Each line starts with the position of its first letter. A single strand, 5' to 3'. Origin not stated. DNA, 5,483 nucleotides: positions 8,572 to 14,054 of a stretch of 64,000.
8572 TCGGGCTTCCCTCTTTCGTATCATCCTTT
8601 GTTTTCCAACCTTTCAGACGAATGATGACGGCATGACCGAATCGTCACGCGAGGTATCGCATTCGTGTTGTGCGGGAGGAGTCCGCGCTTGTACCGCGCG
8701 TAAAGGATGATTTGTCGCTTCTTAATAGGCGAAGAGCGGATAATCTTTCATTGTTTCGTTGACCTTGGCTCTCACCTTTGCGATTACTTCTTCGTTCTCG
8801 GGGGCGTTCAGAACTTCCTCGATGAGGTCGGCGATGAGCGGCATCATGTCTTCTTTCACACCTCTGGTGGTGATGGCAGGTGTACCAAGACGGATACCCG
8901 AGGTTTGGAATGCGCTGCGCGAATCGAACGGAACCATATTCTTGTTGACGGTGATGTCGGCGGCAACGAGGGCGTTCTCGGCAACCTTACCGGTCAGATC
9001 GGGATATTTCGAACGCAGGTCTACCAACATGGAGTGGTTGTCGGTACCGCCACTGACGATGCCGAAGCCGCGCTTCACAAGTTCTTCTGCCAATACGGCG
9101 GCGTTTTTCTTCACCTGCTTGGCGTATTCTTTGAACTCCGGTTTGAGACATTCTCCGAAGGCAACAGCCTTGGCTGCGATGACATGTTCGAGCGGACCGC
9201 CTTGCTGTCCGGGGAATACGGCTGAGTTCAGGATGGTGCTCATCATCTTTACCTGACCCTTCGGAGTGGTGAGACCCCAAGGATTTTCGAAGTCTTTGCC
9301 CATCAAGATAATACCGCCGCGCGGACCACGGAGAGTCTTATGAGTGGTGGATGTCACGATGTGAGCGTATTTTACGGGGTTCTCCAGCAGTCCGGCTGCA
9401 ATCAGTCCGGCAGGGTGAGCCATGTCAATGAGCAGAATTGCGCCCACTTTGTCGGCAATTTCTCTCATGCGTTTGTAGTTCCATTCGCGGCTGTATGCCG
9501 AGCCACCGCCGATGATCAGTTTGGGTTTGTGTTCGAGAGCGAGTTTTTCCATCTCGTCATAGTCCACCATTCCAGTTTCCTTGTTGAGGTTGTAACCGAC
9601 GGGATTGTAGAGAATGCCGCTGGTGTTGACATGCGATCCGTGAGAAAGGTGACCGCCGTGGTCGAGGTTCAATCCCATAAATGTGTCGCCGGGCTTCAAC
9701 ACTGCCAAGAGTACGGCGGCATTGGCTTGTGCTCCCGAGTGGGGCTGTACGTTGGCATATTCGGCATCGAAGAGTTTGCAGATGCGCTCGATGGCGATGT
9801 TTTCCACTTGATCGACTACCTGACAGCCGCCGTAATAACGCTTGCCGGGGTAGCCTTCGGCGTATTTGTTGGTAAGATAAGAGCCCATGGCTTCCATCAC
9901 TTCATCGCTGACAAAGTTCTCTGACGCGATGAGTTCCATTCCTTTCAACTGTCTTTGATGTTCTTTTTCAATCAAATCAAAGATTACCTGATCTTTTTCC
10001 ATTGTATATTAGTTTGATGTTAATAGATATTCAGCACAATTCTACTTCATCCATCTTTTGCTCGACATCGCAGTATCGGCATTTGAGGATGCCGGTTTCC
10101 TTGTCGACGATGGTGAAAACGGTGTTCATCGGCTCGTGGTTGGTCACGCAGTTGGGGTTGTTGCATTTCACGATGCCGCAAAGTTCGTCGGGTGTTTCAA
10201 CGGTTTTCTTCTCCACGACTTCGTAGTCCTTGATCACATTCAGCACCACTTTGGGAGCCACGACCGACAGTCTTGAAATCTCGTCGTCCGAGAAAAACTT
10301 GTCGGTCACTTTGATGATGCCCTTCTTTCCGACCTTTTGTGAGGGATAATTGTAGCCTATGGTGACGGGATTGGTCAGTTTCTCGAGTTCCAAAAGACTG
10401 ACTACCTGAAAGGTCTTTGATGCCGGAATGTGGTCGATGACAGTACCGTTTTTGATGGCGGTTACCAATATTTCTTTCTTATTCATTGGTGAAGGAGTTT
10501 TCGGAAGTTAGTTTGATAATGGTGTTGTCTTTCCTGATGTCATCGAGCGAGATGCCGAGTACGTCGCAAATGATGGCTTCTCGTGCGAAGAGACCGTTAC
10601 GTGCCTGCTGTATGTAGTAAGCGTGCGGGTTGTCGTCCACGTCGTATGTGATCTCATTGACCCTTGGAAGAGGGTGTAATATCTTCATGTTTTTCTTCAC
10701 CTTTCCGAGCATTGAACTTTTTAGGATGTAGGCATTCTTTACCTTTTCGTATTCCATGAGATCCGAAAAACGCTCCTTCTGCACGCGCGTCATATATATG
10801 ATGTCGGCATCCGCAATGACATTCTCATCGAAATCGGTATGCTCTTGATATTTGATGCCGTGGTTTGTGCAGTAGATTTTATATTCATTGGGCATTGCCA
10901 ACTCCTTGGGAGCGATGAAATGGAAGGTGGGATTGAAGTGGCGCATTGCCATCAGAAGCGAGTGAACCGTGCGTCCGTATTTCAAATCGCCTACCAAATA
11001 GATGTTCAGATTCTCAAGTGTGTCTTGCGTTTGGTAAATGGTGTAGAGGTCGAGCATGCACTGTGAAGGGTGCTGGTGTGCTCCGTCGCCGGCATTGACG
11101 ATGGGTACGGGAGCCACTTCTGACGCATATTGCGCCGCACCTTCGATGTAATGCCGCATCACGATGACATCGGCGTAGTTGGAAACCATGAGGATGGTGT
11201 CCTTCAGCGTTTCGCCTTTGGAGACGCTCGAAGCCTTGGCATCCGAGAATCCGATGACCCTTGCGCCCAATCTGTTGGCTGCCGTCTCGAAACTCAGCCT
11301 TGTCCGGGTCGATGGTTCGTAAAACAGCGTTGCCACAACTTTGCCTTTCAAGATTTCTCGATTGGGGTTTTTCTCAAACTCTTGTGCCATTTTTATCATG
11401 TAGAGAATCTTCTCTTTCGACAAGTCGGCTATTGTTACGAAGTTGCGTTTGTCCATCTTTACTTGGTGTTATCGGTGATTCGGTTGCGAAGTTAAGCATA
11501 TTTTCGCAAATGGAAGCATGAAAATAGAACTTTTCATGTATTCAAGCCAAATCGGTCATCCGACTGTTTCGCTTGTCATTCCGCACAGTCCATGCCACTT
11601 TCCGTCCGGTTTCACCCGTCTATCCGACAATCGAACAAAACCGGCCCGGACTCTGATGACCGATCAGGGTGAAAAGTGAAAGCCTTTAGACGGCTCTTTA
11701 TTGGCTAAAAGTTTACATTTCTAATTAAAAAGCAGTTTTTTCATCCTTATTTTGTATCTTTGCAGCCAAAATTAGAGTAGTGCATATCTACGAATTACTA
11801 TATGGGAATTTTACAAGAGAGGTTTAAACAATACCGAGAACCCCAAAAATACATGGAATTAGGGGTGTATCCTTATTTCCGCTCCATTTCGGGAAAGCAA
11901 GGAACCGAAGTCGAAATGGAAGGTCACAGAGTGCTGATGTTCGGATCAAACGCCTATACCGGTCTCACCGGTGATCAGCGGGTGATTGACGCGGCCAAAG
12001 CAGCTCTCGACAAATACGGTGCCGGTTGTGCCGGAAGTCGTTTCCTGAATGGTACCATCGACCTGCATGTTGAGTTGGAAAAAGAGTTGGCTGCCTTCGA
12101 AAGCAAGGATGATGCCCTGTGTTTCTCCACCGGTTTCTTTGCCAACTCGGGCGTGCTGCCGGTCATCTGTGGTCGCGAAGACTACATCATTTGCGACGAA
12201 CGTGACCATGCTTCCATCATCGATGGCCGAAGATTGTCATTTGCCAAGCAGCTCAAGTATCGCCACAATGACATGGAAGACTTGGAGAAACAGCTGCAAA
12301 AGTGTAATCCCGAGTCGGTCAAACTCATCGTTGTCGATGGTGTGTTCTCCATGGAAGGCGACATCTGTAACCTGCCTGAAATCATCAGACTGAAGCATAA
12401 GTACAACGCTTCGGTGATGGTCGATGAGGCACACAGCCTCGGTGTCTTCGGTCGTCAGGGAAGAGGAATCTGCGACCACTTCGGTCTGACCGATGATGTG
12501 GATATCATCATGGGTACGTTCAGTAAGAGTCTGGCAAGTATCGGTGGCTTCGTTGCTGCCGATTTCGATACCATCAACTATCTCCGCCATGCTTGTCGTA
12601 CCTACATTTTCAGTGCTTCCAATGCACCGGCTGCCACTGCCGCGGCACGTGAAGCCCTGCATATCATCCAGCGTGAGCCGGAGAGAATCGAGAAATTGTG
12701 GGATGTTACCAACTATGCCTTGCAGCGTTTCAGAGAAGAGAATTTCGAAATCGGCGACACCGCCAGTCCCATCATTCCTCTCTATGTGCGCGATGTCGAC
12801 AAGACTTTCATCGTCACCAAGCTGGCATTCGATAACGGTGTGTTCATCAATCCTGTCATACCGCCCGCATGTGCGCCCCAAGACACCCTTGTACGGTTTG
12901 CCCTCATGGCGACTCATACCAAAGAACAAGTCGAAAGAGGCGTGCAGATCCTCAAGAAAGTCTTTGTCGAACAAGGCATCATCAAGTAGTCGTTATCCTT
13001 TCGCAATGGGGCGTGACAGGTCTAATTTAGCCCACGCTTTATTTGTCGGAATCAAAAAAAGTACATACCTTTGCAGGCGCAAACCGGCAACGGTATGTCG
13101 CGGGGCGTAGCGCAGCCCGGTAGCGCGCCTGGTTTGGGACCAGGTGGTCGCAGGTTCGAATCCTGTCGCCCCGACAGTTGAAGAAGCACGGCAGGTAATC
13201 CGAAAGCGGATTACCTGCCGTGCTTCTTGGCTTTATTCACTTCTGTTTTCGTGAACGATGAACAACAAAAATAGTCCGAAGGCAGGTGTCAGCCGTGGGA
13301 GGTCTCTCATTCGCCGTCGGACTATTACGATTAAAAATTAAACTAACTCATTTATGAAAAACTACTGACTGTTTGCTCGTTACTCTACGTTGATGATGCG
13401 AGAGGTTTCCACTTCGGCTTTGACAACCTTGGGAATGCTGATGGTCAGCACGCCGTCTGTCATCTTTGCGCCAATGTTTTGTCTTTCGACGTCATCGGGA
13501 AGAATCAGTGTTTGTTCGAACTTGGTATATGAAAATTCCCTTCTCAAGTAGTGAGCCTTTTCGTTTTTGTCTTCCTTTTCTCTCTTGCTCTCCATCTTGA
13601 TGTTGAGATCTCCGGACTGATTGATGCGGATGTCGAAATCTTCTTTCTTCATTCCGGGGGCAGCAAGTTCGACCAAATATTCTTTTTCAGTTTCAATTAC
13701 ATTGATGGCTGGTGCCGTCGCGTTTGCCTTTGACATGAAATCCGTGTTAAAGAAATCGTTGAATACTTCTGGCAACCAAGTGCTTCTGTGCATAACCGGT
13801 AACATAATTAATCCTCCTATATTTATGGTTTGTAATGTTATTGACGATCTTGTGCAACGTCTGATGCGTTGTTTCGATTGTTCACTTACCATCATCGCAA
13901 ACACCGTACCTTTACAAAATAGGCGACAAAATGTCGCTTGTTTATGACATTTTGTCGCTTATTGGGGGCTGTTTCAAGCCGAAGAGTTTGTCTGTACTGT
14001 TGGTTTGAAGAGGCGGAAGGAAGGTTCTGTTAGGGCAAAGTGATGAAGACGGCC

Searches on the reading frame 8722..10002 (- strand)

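Call 87: search_protein_families(library=pfam, proteins=[window:8722-10002:-], max_evalue=0.00001)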
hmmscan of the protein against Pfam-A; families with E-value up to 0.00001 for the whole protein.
window:8722-10002:- (426 aa): 2 families
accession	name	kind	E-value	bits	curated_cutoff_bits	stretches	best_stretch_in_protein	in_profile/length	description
PF00464.25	SHMT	-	4.4e-165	549.5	27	1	2-394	3-399/399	Serine hydroxymethyltransferase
PF00155.27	Aminotran_1_2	-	3.5e-07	30.2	19.7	1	72-318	49-300/361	Aminotransferase class I and II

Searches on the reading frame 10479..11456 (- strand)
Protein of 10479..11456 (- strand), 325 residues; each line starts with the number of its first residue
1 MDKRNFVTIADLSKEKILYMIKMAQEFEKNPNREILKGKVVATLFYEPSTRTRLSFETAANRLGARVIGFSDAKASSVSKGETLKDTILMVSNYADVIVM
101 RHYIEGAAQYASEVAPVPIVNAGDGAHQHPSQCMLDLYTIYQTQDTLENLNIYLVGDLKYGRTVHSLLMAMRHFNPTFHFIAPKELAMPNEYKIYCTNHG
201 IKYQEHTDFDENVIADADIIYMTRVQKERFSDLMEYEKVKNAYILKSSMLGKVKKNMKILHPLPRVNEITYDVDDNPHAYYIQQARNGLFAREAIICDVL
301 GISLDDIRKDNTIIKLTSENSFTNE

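Call 87: search_protein_families(library=pfam, proteins=[window:10479-11456:-], max_evalue=0.00001)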
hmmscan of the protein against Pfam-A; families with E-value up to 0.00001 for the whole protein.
window:10479-11456:- (325 aa): 2 families
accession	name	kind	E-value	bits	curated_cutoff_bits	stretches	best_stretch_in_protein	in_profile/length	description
PF02729.26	OTCace_N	-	9.1e-49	165.8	29.9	1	4-142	1-148/148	Aspartate/ornithine carbamoyltransferase, carbamoyl-P binding domain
PF00185.30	OTCace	-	7.1e-30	104.6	29.4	1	149-297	2-155/157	Aspartate/ornithine carbamoyltransferase, Asp/Orn binding domain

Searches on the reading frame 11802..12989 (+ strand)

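Call 87: search_protein_families(library=pfam, proteins=[window:11802-12989:+], max_evalue=0.00001)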
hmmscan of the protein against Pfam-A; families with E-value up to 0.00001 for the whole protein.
window:11802-12989:+ (395 aa): 3 families
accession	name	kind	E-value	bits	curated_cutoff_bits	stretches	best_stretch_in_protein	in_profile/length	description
PF00155.27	Aminotran_1_2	-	4e-52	178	19.7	1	44-383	3-360/361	Aminotransferase class I and II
PF01212.27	Beta_elim_lyase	-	6.8e-07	29.3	27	1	91-267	36-225/288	Beta-eliminating lyase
PF01053.26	Cys_Met_Meta_PP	-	3.4e-06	26.3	27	1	79-216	47-181/381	Cys/Met metabolism PLP-dependent enzyme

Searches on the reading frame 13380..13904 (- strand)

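Call 7: search_protein_families(library=pfam, proteins=[window:13380-13904:-], max_evalue=0.01)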
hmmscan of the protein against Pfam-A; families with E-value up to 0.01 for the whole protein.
window:13380-13904:- (174 aa): 2 families
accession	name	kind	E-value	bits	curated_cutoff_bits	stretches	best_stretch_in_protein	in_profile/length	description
PF00011.27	HSP20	-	3.4e-21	75.7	20.8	1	70-173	3-101/102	Hsp20/alpha crystallin family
PF17886.7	ArsA_HSP20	-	1.1e-06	28.6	22.5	1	74-156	2-62/63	HSP20-like domain found in ArsA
